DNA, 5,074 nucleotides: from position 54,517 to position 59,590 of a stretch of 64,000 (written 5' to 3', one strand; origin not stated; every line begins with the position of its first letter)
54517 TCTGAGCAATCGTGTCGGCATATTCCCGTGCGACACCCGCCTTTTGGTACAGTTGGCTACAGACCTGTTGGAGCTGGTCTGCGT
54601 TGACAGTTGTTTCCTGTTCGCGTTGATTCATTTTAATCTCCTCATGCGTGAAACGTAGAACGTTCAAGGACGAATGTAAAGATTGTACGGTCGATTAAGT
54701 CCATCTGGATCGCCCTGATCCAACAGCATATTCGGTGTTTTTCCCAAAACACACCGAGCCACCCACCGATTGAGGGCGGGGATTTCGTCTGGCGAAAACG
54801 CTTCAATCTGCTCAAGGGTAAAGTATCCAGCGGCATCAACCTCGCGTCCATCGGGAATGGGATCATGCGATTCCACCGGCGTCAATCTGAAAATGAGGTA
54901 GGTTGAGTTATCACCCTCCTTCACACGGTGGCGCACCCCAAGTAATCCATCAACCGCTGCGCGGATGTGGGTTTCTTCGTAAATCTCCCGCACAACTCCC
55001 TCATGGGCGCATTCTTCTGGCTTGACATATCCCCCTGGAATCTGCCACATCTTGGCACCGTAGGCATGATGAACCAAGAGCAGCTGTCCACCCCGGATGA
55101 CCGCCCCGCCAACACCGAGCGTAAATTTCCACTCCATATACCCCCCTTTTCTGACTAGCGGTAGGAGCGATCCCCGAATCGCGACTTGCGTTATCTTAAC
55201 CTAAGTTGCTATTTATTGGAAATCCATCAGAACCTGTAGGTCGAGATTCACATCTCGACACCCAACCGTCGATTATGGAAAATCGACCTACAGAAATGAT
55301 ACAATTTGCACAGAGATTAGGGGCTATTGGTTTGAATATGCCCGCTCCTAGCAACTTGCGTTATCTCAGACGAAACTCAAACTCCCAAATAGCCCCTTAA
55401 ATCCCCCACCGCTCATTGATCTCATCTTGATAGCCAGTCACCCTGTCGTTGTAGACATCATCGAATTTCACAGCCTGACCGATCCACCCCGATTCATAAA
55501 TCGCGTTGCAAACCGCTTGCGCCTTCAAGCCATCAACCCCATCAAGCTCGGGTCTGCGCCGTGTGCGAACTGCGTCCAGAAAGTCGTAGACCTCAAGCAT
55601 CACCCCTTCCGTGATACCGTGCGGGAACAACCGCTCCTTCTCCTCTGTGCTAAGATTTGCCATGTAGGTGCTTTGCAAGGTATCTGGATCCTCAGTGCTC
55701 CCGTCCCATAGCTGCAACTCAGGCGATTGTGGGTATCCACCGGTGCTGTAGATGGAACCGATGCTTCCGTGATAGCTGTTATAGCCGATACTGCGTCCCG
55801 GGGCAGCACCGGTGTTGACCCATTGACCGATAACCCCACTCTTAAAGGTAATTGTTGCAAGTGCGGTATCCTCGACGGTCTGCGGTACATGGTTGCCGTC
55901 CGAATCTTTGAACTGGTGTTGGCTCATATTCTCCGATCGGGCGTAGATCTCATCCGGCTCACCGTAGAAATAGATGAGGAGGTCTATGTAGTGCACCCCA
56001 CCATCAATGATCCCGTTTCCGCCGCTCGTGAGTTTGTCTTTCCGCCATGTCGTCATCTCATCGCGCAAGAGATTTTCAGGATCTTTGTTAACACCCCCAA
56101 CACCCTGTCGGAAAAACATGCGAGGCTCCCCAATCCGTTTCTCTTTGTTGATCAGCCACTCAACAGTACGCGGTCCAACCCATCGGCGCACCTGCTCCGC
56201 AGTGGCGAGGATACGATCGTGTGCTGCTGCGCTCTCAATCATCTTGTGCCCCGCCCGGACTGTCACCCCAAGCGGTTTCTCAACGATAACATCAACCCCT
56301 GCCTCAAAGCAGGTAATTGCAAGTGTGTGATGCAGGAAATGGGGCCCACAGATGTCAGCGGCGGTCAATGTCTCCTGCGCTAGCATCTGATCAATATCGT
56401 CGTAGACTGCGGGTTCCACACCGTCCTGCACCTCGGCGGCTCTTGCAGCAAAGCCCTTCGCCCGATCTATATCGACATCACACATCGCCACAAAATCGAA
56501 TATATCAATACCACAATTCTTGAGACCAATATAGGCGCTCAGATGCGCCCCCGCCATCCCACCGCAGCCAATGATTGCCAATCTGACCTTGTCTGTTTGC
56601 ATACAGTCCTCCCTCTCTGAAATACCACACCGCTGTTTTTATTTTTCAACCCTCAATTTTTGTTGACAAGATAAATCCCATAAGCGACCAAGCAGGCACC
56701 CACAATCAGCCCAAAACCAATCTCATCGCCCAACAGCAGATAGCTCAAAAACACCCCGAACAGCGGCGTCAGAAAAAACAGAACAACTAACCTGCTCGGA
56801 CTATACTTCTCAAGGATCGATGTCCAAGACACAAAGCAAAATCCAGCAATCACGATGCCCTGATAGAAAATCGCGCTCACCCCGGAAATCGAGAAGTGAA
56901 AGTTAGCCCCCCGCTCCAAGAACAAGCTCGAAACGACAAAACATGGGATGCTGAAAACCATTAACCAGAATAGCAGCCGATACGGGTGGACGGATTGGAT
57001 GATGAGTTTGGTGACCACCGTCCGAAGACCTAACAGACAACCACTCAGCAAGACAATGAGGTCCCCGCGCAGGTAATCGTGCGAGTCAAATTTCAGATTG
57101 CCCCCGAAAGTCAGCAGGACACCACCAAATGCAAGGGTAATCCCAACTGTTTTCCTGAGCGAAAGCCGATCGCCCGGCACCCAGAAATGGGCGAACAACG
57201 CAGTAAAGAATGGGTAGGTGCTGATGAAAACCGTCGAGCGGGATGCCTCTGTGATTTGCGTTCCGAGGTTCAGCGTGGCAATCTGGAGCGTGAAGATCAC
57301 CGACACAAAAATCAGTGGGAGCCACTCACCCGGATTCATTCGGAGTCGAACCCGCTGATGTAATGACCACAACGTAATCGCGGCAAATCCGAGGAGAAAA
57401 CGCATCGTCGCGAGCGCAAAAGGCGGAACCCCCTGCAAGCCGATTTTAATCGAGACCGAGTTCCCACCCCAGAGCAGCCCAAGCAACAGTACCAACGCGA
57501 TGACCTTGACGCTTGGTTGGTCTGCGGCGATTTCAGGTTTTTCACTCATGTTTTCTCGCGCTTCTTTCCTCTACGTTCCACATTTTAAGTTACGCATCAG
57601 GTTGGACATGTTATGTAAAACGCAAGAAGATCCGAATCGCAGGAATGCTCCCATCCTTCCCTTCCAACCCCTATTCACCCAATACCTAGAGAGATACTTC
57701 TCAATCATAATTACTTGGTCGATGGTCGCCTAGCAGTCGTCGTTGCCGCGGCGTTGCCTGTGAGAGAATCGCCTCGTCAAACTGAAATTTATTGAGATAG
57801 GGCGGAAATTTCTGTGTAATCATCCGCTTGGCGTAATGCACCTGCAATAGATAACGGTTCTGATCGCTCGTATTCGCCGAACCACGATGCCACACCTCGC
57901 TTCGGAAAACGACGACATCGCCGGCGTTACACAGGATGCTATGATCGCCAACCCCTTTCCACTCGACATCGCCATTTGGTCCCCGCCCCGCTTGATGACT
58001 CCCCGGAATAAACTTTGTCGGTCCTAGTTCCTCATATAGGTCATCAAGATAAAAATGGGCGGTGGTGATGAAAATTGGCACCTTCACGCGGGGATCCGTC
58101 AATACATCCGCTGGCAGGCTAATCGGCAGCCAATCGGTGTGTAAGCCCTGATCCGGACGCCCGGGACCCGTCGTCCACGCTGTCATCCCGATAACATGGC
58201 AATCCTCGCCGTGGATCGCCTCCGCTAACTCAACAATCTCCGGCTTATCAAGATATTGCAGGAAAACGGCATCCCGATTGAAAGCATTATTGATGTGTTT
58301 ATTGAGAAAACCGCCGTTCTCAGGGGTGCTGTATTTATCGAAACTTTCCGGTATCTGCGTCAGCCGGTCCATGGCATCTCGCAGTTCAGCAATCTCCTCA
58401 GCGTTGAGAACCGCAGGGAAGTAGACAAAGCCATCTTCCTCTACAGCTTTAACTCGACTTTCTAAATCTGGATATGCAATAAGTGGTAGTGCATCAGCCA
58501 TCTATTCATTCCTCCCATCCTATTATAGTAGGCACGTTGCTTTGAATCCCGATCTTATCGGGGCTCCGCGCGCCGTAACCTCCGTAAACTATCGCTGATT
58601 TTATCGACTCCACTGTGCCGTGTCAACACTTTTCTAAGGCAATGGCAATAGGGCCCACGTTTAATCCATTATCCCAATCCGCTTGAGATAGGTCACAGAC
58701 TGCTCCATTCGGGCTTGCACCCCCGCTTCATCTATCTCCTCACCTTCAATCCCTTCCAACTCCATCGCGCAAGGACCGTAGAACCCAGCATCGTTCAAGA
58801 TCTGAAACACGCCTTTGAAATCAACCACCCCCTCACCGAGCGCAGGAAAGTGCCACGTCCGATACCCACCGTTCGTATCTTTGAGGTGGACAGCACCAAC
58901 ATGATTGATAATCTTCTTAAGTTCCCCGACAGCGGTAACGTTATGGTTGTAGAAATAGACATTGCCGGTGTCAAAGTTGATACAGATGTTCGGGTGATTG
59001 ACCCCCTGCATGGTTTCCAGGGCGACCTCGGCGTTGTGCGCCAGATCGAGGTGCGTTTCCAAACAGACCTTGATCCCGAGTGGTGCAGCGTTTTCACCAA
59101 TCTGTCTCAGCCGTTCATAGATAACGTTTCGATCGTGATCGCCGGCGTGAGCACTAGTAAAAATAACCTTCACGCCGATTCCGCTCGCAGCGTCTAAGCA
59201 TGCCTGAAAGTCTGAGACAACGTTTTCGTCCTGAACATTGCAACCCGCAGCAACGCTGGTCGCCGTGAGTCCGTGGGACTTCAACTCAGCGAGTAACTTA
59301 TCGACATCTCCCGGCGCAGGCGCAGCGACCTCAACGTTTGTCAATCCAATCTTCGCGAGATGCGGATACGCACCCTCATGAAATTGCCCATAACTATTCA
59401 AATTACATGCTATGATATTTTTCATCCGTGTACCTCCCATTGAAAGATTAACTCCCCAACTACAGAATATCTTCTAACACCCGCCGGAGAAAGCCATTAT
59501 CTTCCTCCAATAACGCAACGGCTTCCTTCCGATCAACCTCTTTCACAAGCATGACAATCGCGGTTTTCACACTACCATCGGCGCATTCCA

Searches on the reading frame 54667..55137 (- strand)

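Call 32: search_protein_families(library=pfam, proteins=[window:54667-55137:-], max_evalue=0.0001)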
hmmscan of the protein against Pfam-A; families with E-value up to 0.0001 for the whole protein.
window:54667-55137:- (157 aa): 1 family
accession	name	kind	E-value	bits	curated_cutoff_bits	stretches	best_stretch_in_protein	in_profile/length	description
PF00293.34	NUDIX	-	6e-16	59.1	21.1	1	6-114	3-119/134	NUDIX domain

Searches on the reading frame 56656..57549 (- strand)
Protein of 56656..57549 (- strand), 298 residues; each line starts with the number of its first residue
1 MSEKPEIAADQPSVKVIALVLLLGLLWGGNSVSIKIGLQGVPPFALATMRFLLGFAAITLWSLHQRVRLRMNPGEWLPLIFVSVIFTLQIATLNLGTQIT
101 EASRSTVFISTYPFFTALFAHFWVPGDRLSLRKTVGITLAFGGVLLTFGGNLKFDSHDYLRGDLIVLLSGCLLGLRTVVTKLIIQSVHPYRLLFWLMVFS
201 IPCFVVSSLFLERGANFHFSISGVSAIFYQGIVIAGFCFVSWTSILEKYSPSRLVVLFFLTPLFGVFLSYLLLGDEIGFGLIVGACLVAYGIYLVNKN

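Call 32: search_protein_families(library=pfam, proteins=[window:56656-57549:-], max_evalue=0.0001)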
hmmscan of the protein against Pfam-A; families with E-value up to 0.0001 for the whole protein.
window:56656-57549:- (298 aa): 2 families
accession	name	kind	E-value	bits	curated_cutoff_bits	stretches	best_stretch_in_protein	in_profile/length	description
PF00892.27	EamA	-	6.1e-38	130.6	28.2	2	16-148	3-134/135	EamA-like transporter family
PF03151.22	TPT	-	2.5e-05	24.3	30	1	43-294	31-289/291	Triose-phosphate Transporter family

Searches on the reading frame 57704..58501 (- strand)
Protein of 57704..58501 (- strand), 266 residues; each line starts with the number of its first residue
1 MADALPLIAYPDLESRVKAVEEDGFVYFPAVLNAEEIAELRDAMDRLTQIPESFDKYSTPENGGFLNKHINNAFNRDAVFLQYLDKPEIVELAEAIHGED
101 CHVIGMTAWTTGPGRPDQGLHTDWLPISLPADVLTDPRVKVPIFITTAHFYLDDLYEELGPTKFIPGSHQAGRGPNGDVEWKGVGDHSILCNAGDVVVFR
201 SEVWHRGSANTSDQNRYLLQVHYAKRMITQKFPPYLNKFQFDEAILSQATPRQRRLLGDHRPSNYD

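Call 32: search_protein_families(library=pfam, proteins=[window:57704-58501:-], max_evalue=0.0001)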
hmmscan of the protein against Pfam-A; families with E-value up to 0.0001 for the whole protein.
window:57704-58501:- (266 aa): 1 family
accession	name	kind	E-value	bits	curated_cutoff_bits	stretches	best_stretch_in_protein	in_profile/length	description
PF05721.19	PhyH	-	5.7e-23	82.7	22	1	21-216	2-211/213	Phytanoyl-CoA dioxygenase (PhyH)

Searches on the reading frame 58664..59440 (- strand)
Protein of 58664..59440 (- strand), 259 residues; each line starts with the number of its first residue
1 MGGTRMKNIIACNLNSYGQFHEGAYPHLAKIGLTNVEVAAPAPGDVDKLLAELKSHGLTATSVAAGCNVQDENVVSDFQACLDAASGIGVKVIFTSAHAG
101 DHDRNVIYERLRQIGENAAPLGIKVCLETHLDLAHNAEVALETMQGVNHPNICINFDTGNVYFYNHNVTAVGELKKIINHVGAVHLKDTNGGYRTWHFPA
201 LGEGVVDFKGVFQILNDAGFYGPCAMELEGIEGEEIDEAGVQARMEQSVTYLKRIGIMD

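Call 32: search_protein_families(library=pfam, proteins=[window:58664-59440:-], max_evalue=0.0001)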
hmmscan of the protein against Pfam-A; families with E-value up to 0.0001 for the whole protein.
window:58664-59440:- (259 aa): 1 family
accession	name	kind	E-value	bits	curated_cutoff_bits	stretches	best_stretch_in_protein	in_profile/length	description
PF01261.30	AP_endonuc_2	-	1.2e-28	101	31.1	1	28-236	4-234/249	Xylose isomerase-like TIM barrel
